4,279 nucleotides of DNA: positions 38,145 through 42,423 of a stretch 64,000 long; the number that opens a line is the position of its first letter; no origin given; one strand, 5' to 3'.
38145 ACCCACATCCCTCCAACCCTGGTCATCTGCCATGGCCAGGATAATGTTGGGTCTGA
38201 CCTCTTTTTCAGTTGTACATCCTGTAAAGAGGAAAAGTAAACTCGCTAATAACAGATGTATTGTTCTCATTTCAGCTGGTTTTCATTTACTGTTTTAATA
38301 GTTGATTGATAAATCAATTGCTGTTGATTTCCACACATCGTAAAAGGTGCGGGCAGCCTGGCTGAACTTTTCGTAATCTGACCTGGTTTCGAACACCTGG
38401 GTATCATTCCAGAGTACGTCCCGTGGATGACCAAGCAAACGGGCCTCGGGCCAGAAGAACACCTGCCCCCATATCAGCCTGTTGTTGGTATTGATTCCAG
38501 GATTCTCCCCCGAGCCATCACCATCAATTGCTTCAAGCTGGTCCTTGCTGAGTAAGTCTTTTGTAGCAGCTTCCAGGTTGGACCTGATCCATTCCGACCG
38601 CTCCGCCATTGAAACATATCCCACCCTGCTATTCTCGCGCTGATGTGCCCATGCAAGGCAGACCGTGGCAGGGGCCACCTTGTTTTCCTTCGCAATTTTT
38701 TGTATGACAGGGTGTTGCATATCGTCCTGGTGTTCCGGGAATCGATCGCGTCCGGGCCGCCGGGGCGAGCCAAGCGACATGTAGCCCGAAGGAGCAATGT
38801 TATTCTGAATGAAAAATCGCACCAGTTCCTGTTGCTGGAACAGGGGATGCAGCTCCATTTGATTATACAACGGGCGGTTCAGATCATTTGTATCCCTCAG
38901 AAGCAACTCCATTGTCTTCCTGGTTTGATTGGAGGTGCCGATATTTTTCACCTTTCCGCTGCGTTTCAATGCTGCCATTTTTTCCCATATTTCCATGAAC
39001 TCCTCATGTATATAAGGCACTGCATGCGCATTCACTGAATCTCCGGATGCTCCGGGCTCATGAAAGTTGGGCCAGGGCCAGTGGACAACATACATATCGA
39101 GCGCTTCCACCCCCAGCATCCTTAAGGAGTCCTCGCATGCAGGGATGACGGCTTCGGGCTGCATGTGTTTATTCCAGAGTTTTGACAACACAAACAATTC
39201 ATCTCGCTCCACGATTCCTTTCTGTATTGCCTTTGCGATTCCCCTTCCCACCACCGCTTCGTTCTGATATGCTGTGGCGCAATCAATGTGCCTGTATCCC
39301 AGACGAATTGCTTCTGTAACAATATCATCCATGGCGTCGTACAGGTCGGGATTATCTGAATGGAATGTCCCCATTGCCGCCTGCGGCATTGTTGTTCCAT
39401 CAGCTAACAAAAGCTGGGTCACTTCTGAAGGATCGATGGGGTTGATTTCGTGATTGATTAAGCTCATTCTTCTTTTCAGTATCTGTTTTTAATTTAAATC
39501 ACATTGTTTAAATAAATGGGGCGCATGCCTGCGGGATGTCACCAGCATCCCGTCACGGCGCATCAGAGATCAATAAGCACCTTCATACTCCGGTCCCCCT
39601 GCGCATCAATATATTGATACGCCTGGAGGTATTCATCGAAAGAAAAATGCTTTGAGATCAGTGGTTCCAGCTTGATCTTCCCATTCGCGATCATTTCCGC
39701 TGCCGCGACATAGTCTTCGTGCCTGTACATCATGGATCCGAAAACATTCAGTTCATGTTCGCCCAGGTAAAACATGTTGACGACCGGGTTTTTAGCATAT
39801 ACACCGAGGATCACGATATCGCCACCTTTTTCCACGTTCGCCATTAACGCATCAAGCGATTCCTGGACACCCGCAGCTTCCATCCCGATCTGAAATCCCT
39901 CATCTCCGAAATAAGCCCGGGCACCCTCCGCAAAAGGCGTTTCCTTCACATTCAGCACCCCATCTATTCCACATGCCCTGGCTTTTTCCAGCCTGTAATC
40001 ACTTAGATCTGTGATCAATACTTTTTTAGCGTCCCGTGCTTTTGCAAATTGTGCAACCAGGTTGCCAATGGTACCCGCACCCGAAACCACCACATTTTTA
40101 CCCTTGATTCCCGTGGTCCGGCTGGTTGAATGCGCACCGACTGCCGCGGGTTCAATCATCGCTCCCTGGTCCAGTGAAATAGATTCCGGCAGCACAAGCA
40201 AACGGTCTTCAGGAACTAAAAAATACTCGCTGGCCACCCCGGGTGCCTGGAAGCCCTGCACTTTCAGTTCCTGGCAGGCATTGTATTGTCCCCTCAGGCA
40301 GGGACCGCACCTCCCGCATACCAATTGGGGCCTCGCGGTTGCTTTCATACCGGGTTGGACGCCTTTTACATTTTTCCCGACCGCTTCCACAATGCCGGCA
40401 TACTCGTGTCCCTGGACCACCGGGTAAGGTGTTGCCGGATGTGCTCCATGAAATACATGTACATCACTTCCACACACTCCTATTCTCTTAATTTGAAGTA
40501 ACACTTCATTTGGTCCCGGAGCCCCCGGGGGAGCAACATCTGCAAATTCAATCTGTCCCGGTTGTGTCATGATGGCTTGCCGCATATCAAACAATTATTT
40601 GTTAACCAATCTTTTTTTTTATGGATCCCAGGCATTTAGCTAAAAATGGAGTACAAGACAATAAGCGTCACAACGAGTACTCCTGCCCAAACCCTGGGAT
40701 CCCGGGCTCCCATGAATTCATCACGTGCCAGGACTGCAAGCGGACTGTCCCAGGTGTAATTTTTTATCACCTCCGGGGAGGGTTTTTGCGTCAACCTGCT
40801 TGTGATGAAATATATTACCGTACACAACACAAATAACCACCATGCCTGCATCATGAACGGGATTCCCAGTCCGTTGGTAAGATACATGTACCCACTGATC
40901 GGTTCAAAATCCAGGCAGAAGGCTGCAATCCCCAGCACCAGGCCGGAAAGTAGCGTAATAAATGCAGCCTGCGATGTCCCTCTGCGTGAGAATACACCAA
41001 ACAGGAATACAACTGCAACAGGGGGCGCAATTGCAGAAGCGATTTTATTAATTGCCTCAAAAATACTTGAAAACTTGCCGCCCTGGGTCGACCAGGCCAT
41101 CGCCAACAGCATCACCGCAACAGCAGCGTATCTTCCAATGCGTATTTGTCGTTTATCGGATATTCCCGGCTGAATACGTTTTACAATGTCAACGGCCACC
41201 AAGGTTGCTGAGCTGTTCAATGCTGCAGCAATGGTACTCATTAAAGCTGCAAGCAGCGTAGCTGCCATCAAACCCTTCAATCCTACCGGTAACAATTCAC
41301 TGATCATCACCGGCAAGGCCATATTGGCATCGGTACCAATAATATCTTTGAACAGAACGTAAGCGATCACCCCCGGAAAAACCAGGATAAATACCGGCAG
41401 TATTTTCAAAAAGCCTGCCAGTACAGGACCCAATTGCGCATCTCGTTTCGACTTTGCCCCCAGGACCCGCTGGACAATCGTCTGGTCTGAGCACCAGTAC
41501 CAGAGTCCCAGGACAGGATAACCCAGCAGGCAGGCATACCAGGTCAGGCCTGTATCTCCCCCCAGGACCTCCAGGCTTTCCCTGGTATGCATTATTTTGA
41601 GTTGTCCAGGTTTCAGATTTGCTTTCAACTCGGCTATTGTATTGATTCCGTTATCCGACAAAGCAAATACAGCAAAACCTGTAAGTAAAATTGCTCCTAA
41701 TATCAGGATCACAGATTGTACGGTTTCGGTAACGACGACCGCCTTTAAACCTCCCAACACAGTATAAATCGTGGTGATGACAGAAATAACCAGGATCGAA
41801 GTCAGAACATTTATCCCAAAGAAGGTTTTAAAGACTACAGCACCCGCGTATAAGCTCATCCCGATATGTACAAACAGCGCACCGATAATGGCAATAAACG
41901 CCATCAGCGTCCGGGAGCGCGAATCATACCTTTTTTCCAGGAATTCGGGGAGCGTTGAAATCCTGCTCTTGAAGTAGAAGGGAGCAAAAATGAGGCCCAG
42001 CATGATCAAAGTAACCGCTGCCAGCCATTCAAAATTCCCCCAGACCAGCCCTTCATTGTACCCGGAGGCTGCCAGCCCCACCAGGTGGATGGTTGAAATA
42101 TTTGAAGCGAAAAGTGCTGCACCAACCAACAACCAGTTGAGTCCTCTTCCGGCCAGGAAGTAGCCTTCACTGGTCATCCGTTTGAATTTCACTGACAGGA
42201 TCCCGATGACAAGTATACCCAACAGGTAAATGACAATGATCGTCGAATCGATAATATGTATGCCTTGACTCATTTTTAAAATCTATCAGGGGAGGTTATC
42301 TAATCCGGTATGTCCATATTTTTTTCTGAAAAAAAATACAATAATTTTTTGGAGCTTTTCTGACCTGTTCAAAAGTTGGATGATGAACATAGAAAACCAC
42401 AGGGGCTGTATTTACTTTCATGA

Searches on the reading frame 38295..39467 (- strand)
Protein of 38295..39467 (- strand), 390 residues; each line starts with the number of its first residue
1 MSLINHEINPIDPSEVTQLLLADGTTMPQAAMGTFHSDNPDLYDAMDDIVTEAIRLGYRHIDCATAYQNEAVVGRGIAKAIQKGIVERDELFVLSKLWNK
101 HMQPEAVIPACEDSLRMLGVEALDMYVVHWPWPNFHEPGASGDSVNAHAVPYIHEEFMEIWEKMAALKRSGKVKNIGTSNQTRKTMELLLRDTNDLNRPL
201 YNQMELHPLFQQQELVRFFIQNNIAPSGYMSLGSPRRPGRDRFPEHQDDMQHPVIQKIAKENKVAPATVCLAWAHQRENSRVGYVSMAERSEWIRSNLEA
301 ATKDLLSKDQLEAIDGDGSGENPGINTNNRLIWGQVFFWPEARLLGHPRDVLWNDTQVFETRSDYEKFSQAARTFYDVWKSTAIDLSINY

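Call 5: search_protein_families(library=pfam, proteins=[window:38295-39467:-], max_evalue=0.001)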
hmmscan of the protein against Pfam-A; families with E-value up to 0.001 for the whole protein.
window:38295-39467:- (390 aa): 1 family
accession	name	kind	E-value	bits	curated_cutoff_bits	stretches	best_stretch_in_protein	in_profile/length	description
PF00248.27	Aldo_ket_red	-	6.2e-45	153.9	24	1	47-315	22-287/291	Aldo/keto reductase family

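Call 59: search_protein_families(library=ncbifam, proteins=[window:38295-39467:-], max_evalue=0.01)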
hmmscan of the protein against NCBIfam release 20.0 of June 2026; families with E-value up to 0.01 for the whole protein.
window:38295-39467:- (390 aa): 5 families
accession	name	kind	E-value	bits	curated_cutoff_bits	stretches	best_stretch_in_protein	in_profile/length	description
NF008598.0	PRK11565.1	equivalog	3.1e-39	134.7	425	2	18-134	6-112/275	2,5-didehydrogluconate reductase DkgA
NF008377.0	PRK11172.1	equivalog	6.6e-39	133.7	327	1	26-310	2-244/267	2,5-didehydrogluconate reductase DkgB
NF007695.0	PRK10376.1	subfamily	2.6e-09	36.6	280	1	44-315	40-284/290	oxidoreductase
NF007912.0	PRK10625.1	equivalog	9.2e-07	28.5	415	1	107-196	110-198/346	NADP(H)-dependent aldo-keto reductase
NF049922.1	MethglyxlRedYdjG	equivalog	2.2e-06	27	550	1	48-190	40-180/326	NADH-dependent methylglyoxal reductase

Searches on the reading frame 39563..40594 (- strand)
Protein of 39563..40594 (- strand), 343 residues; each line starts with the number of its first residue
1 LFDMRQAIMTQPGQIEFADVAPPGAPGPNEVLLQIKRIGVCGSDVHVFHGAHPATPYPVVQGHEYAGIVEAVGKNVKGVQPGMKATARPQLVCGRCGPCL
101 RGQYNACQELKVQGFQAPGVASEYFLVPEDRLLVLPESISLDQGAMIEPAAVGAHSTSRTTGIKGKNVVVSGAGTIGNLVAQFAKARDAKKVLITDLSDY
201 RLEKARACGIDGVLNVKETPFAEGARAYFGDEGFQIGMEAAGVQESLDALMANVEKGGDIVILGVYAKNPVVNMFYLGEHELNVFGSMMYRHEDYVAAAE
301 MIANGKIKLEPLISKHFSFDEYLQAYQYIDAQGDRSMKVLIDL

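Call 5: search_protein_families(library=pfam, proteins=[window:39563-40594:-], max_evalue=0.001)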
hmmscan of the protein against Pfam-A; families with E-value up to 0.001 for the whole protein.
window:39563-40594:- (343 aa): 4 families
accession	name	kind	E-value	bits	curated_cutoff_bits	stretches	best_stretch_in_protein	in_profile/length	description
PF08240.17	ADH_N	-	1.9e-28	99.2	23.5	1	27-136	1-103/104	Alcohol dehydrogenase GroES-like domain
PF00107.32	ADH_zinc_N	-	3.5e-23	82.4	31.8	1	176-303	2-128/129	Zinc-binding dehydrogenase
PF13602.12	ADH_zinc_N_2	-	2e-06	29.2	27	1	209-331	2-125/134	Zinc-binding dehydrogenase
PF16912.11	Glu_dehyd_C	-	3.9e-06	26.9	34.9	1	155-342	21-210/211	Glucose dehydrogenase C-terminus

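Call 59: search_protein_families(library=ncbifam, proteins=[window:39563-40594:-], max_evalue=0.01)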
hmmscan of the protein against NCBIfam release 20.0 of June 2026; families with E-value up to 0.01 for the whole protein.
window:39563-40594:- (343 aa): 26 families (the best 25 are shown)
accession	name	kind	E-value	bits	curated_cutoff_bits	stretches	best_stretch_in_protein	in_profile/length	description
NF003808.0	PRK05396.1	equivalog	4e-62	210.1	380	1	15-341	13-338/341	L-threonine 3-dehydrogenase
TIGR00692.1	tdh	equivalog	5.3e-59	199.9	458.35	1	15-331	11-330/340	L-threonine 3-dehydrogenase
NF041097.1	keto_inos_dh_IolM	equivalog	9.5e-54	182.5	450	1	12-332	37-380/389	scyllo-inosose 3-dehydrogenase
NF007489.0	PRK10083.1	equivalog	1.2e-53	182.3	376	1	4-342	1-336/339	Zn-dependent oxidoreductase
NF007642.0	PRK10309.1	equivalog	2.2e-51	175.2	550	1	5-333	2-337/347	galactitol-1-phosphate 5-dehydrogenase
NF007375.0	PRK09880.1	equivalog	1.8e-40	138.8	469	1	29-340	28-340/344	L-idonate 5-dehydrogenase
NF010344.0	PRK13771.1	subfamily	2.3e-35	122.2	349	1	4-342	1-332/334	putative alcohol dehydrogenase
TIGR03989.1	Rxyl_3153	subfamily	8.1e-35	120.8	440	2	7-108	5-106/370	NDMA-dependent alcohol dehydrogenase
NF006940.0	PRK09422.1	equivalog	2.3e-31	109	344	1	27-313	23-307/338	alcohol dehydrogenase AdhP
NF041172.1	AcrlCoa_red_Thmprot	equivalog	9.5e-31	106.9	500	1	4-341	1-332/334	acryloyl-CoA reductase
TIGR03451.1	mycoS_dep_FDH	equivalog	5.4e-28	97.8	512.9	2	18-109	17-106/358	S-(hydroxymethyl)mycothiol dehydrogenase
TIGR03366.1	HpnZ_proposed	hypoth_equivalog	5.1e-25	88.3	328.1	1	28-274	5-263/315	putative phosphonate catabolism associated alcohol dehydrogenase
TIGR01202.1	bchC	equivalog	1e-23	84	291.25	1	7-328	5-295/308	chlorophyll synthesis pathway protein BchC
TIGR02818.1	adh_III_F_hyde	equivalog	1.3e-22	80.4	543.95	2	10-111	11-109/368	S-(hydroxymethyl)glutathione dehydrogenase/class III alcohol dehydrogenase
TIGR03201.1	dearomat_had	equivalog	3e-22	79.2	338.65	1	8-316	3-324/349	6-hydroxycyclohex-1-ene-1-carbonyl-CoA dehydrogenase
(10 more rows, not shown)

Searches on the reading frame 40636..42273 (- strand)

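Call 5: search_protein_families(library=pfam, proteins=[window:40636-42273:-], max_evalue=0.001)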
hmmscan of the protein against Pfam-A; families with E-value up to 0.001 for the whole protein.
window:40636-42273:- (545 aa): 1 family
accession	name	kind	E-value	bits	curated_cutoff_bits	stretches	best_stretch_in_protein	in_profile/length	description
PF00474.23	SSF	-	1.3e-72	245.4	22.8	1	38-444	1-406/406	Sodium:solute symporter family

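Call 59: search_protein_families(library=ncbifam, proteins=[window:40636-42273:-], max_evalue=0.01)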
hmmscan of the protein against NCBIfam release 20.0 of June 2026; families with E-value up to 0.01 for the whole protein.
window:40636-42273:- (545 aa): 7 families
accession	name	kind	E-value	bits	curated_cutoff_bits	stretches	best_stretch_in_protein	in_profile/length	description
TIGR00813.1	sss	superfamily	2e-96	323.6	184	1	38-444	1-411/411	sodium/solute symporter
NF007790.0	PRK10484.1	equivalog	4.2e-89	299.8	401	1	14-501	10-489/527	solute:sodium symporter family transporter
TIGR02121.1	Na_Pro_sym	equivalog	8e-30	104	515.5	1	12-450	6-436/488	sodium/proline symporter PutP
TIGR03648.1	Na_symport_lg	subfamily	3.8e-27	94.9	320.75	2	15-210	7-199/547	VC_2705 family sodium/solute symporter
TIGR02119.1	panF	equivalog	1.9e-24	86.5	328.05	1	13-446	7-432/471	sodium/pantothenate symporter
NF011948.0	PRK15419.1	equivalog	3.7e-13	49.2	955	1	13-466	11-463/502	sodium/proline symporter PutP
NF009135.0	PRK12488.1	subfamily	0.00097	17.8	850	1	12-206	37-232/549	cation/acetate symporter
